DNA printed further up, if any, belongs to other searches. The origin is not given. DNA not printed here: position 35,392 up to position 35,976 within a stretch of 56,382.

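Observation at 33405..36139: Circularly permuted, decayed second copy of the unit [promoter + zinc-ribbon gene + repeat + arnD 3' end], with a HEPN/MNT pair where the intact copy has a MITE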

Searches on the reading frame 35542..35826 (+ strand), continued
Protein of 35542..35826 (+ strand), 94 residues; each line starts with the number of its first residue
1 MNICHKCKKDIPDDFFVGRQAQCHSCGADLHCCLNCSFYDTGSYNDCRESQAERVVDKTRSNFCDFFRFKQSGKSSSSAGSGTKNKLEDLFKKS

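Call 47: search_protein_families(library=pfam, proteins=[L036:1490-2536:+, L036:3482-4360:-, L036:4970-6220:-, L036:7304-8203:+, L022:7895-8632:+, L022:8896-9780:+, L046:7422-8267:+, L042:5921-7948:+, L042:8030-9988:+], max_evalue=0.001)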
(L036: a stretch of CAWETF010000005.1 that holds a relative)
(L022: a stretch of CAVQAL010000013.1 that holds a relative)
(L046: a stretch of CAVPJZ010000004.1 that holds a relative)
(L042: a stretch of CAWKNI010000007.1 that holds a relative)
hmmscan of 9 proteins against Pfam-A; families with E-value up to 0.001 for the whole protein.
L036:1490-2536:+ (348 aa): 0 families

L036:3482-4360:- (292 aa): 4 families
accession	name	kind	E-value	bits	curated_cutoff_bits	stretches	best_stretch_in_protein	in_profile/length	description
PF00196.25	GerE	-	1.3e-12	47.6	23.5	1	234-284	3-53/57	Bacterial regulatory proteins, luxR family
PF13426.13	PAS_9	-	1.9e-08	35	27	1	23-122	2-102/103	PAS domain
PF00989.32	PAS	-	6.8e-08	33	22.6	1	17-103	6-93/113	PAS fold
PF13188.13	PAS_8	-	0.00076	19.7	21.8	0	21-54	10-43/65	PAS domain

L036:4970-6220:- (416 aa): 1 family
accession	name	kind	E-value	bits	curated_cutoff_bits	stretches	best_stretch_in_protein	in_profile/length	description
PF00872.24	Transposase_mut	-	1.6e-68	231.8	21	1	18-371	20-359/379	Transposase, Mutator family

L036:7304-8203:+ (299 aa): 4 families
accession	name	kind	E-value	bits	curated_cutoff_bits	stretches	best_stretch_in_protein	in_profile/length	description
PF00561.26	Abhydrolase_1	-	3.1e-20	73.3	25.8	1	23-274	2-240/245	alpha/beta hydrolase fold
PF12697.13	Abhydrolase_6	-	1.5e-13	52.4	26.3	1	29-275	6-207/217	Alpha/beta hydrolase family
PF12146.15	Hydrolase_4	-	1.5e-11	44.5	27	2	39-136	21-102/239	Serine aminopeptidase, S33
PF08386.16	Abhydrolase_4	-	6.8e-05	23.4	21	1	227-277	28-78/103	TAP-like protein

L022:7895-8632:+ (245 aa): 1 family
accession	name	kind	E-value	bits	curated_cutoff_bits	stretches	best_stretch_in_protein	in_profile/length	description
PF18734.6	HEPN_AbiU2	-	5.8e-20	72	26.8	1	11-217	2-179/193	AbiU2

L022:8896-9780:+ (294 aa): 1 family
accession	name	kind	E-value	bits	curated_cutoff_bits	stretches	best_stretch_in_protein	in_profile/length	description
PF14305.11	ATPgrasp_TupA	-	6.4e-35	121.3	25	1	39-267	1-232/241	TupA-like ATPgrasp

L046:7422-8267:+ (281 aa): 1 family
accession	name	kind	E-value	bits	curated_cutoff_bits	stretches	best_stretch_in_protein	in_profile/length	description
PF11306.15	DUF3108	-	5.9e-28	98.5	26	1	64-269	1-201/209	Protein of unknown function (DUF3108)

L042:5921-7948:+ (675 aa): 18 families
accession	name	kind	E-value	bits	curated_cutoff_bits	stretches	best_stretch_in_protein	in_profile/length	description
PF00515.34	TPR_1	-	1.5e-54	180.2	27.8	5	494-526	1-33/34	Tetratricopeptide repeat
PF13414.12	TPR_11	-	5.6e-51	170.4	26.8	5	603-644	1-42/42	TPR repeat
PF07719.23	TPR_2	-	8.3e-42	138.3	27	5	562-594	1-33/34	Tetratricopeptide repeat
PF13181.12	TPR_8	-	1.6e-38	128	25.7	4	494-526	1-33/34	Tetratricopeptide repeat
PF13431.12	TPR_17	-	3.3e-28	96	24.4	3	517-549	2-34/34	Tetratricopeptide repeat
PF13424.12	TPR_12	-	1.1e-24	86.9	30.1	4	560-626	1-75/77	Tetratricopeptide repeat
PF13432.12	TPR_16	-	2.6e-23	82.5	32.7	3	533-594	2-63/65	Tetratricopeptide repeat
PF13371.12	TPR_9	-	1.9e-20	73.1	35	2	536-594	3-61/73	Tetratricopeptide repeat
PF13428.12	TPR_14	-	7.9e-12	45.1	23.5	0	497-536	4-43/44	Tetratricopeptide repeat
PF13374.12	TPR_10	-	2.4e-11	43.7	27.5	0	494-523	2-31/42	Tetratricopeptide repeat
PF12569.14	NatA_aux_su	-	4e-09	36.4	33.3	0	469-523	201-255/515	N-terminal acetyltransferase A, auxiliary subunit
PF24575.1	TPR_Slam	-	2e-07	31.8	35.2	0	501-528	54-81/104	Surface lipoprotein assembly modifier, N-terminal TPR repeats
PF13176.12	TPR_7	-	2.6e-07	30.6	27.9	0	530-558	1-29/36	Tetratricopeptide repeat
PF13174.12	TPR_6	-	2e-06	28.5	26.3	0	533-556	5-28/33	Tetratricopeptide repeat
PF25063.1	ARM_TT21_C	-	4.8e-06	27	35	0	529-590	130-185/209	Tetratricopeptide repeat protein 21 C-terminal ARM domain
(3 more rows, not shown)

L042:8030-9988:+ (652 aa): 15 families
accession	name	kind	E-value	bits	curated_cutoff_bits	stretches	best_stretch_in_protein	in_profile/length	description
PF00515.34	TPR_1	-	5.7e-45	149.8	27.8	4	505-536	1-32/34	Tetratricopeptide repeat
PF13414.12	TPR_11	-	6.3e-33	112.6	26.8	4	580-621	1-42/42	TPR repeat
PF07719.23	TPR_2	-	4.8e-28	95.4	27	3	505-535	1-31/34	Tetratricopeptide repeat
PF13424.12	TPR_12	-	2.6e-25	88.8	30.1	3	539-604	3-76/77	Tetratricopeptide repeat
PF13181.12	TPR_8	-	3.7e-25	86.3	25.7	3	505-536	1-32/34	Tetratricopeptide repeat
PF13431.12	TPR_17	-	7.8e-25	85.5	24.4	1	494-526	2-34/34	Tetratricopeptide repeat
PF13432.12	TPR_16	-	3.2e-16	59.9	32.7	2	509-573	1-65/65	Tetratricopeptide repeat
PF13371.12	TPR_9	-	5.1e-14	52.5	35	0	564-602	20-58/73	Tetratricopeptide repeat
PF13174.12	TPR_6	-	5.6e-12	45.9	26.3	0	506-533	1-28/33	Tetratricopeptide repeat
PF13374.12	TPR_10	-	7.2e-11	42.2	27.5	0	539-568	2-31/42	Tetratricopeptide repeat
PF14559.12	TPR_19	-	1.5e-10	41.7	25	1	484-542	4-62/68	Tetratricopeptide repeat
PF13428.12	TPR_14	-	4.5e-10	39.6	23.5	0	540-579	2-41/44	Tetratricopeptide repeat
PF10516.15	SHNi-TPR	-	1.5e-08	34.4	21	0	485-502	15-32/38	SHNi-TPR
PF25575.1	TPR_BSK1_C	-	1.7e-06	28.3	42.2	0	588-633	57-103/118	Serine/threonine-protein kinase BSK1-like, TPR repeats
PF13231.12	PMT_2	-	5.2e-05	23.9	26.1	1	92-210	12-127/160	Dolichyl-phosphate-mannose-protein mannosyltransferase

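Call 48: search_protein_families(library=pfam, proteins=[L049:4985-7024:-, L049:7180-9312:-, L052:6464-7315:-, L052:7893-8969:-, L041:7208-7945:-, L041:8642-9841:+, L020:7849-9813:+, L045:5812-7236:+, L039:8912-9859:+, L033:9255-9860:+], max_evalue=0.001)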
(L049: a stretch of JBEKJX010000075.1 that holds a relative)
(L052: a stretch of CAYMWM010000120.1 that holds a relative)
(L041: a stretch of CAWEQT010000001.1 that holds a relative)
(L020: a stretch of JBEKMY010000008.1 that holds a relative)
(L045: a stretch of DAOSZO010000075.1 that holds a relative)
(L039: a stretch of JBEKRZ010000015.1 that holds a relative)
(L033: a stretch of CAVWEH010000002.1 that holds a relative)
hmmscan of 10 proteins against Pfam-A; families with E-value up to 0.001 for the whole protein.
L049:4985-7024:- (679 aa): 8 families
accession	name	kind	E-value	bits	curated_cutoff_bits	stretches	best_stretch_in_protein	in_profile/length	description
PF08447.18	PAS_3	-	1.2e-44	150.9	25.6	3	295-363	5-75/89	PAS fold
PF00989.32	PAS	-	1.2e-37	128.8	22.6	3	394-504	1-111/113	PAS fold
PF00990.26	GGDEF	-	2.7e-36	125.2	23.8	1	521-676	2-160/161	Diguanylate cyclase, GGDEF domain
PF08448.16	PAS_4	-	1.9e-29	102.5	23.1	3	403-511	4-110/110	PAS fold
PF13426.13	PAS_9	-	3.4e-29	101.6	27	3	153-256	2-103/103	PAS domain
PF13188.13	PAS_8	-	1e-15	57.4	21.8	1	143-194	2-53/65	PAS domain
PF00072.30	Response_reg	-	8.4e-15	55.3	30.2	1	8-108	2-100/111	Response regulator receiver domain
PF14598.12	PAS_11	-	1.3e-08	35.2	25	0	156-213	6-62/109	PAS domain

L049:7180-9312:- (710 aa): 10 families
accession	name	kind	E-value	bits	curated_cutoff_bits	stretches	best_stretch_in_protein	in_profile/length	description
PF13487.12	HD_5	-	6.6e-37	127.3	27.2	1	530-693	4-170/170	HD domain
PF13426.13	PAS_9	-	6.5e-36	123.2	27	3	279-379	4-103/103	PAS domain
PF00989.32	PAS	-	1.1e-28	100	22.6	2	266-377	1-113/113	PAS fold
PF13188.13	PAS_8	-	1.5e-28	98.1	21.8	2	266-320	1-52/65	PAS domain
PF08447.18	PAS_3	-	2.2e-25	89.2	25.6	2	415-493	3-83/89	PAS fold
PF08448.16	PAS_4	-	6.5e-24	84.7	23.1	2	272-382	1-110/110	PAS fold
PF01966.28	HD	-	1e-20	74.6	22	1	541-662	2-116/116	HD domain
PF14598.12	PAS_11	-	6.5e-06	26.5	25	0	280-362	6-87/109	PAS domain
PF24820.1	Diguanyl_cycl_sensor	-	5e-05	23.6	28.1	0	404-442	9-47/109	Diguanylate cyclase-like sensor domain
PF12860.13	PAS_7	-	0.00015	22.4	27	0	409-508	13-114/115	PAS fold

L052:6464-7315:- (283 aa): 1 family
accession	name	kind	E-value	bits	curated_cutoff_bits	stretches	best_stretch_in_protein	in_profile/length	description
PF01256.23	Carb_kinase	-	5.3e-10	39.6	27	1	99-267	76-229/242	NAD(P)H-hydrate dehydratase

L052:7893-8969:- (358 aa): 1 family
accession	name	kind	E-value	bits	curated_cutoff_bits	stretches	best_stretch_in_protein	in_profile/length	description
PF04143.19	Sulf_transp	-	6.1e-12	46.1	27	1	215-327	1-111/310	Sulphur transport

L041:7208-7945:- (245 aa): 1 family
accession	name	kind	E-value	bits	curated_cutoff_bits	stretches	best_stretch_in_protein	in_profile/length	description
PF07589.16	PEP-CTERM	-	1.6e-08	34.7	20.7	1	219-241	1-24/24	PEP-CTERM motif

L041:8642-9841:+ (399 aa): 2 families
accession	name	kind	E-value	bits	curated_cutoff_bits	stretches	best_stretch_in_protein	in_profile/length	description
PF01548.23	DEDD_Tnp_IS110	-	1.4e-38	132.5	29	1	12-166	1-155/155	Transposase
PF02371.22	Transposase_20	-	1.4e-26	93.2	21.3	1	274-359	3-87/87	Transposase IS116/IS110/IS902 family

L020:7849-9813:+ (654 aa): 13 families
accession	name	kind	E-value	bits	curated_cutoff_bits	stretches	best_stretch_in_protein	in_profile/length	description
PF13414.12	TPR_11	-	5.7e-38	128.8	26.8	4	478-515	1-38/42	TPR repeat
PF00515.34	TPR_1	-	1.1e-31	107.8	27.8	2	473-504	3-34/34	Tetratricopeptide repeat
PF13431.12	TPR_17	-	4.3e-23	80.1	24.4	1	494-526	2-34/34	Tetratricopeptide repeat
PF13181.12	TPR_8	-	6.3e-22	76.3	25.7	1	473-504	3-34/34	Tetratricopeptide repeat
PF07719.23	TPR_2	-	2.1e-21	74.7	27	2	505-538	1-34/34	Tetratricopeptide repeat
PF13424.12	TPR_12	-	2.6e-13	50.4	30.1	1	473-535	5-75/77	Tetratricopeptide repeat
PF13371.12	TPR_9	-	2.2e-12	47.3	35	1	486-541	10-65/73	Tetratricopeptide repeat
PF13432.12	TPR_16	-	2.5e-12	47.4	32.7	0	514-572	6-63/65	Tetratricopeptide repeat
PF13428.12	TPR_14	-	2.6e-07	31.1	23.5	0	476-509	6-39/44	Tetratricopeptide repeat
PF14559.12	TPR_19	-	6.5e-06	26.8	25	0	485-538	5-58/68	Tetratricopeptide repeat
PF10516.15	SHNi-TPR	-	8.3e-05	22.5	21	0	486-500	16-30/38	SHNi-TPR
PF01239.28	PPTA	-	0.00014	21.8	29.5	0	521-550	1-30/32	Protein prenyltransferase alpha subunit repeat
PF13231.12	PMT_2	-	0.00036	21.2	26.1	1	92-210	12-127/160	Dolichyl-phosphate-mannose-protein mannosyltransferase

L045:5812-7236:+ (474 aa): 2 families
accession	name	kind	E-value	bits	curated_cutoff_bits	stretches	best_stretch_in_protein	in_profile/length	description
PF04055.27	Radical_SAM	-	7.2e-21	75.5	29.5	1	204-364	3-165/166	Radical SAM superfamily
PF02310.24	B12-binding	-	5.9e-17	62.1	32.1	1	23-132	13-120/121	B12 binding domain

L039:8912-9859:+ (315 aa): 0 families

L033:9255-9860:+ (201 aa): 0 families

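Call 53: search_protein_families(library=padloc, proteins=[window:35542-35826:+, L030:3474-4271:+], max_evalue=0.01)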
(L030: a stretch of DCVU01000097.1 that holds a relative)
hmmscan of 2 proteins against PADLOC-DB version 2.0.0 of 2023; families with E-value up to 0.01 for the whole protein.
window:35542-35826:+ (94 aa): 0 families

L030:3474-4271:+ (265 aa): 0 families
